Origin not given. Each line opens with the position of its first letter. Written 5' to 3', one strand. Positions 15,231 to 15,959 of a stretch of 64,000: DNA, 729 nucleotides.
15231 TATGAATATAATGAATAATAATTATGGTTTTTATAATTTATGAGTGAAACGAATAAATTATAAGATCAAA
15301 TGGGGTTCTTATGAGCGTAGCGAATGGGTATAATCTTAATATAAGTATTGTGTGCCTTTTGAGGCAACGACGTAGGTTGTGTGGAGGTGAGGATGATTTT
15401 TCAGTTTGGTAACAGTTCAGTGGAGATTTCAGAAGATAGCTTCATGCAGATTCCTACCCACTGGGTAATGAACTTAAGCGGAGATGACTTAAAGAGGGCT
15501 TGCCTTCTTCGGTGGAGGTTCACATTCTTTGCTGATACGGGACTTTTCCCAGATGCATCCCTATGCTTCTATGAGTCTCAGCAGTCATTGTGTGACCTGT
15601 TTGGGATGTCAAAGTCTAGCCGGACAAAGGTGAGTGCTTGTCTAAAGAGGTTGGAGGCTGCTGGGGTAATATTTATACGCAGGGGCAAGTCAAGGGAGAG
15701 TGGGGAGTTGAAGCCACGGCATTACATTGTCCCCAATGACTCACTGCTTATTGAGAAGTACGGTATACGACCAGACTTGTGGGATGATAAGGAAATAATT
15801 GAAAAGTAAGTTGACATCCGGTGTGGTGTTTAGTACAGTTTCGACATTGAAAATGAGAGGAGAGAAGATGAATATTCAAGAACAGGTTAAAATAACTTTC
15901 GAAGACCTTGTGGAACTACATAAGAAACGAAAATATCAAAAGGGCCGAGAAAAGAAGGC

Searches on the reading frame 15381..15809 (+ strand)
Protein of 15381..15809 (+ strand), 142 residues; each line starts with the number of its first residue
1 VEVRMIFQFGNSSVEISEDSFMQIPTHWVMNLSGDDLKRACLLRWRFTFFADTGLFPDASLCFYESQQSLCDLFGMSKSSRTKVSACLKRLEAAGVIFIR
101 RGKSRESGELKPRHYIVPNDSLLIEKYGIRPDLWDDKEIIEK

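Call 55: search_protein_families(library=phrogs, proteins=[window:15381-15809:+], max_evalue=0.001)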
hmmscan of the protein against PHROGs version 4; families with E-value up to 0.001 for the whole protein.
window:15381-15809:+ (142 aa): 3 families
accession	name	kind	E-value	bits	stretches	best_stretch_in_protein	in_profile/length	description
phrog_8453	-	unknown function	3.8e-36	125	1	13-124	3-116/118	-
phrog_270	-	DNA, RNA and nucleotide metabolism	1.8e-07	31.8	1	14-121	25-119/383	replication initiation protein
phrog_678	-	DNA, RNA and nucleotide metabolism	0.00056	20.6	1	39-123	75-140/346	replication initiation O-like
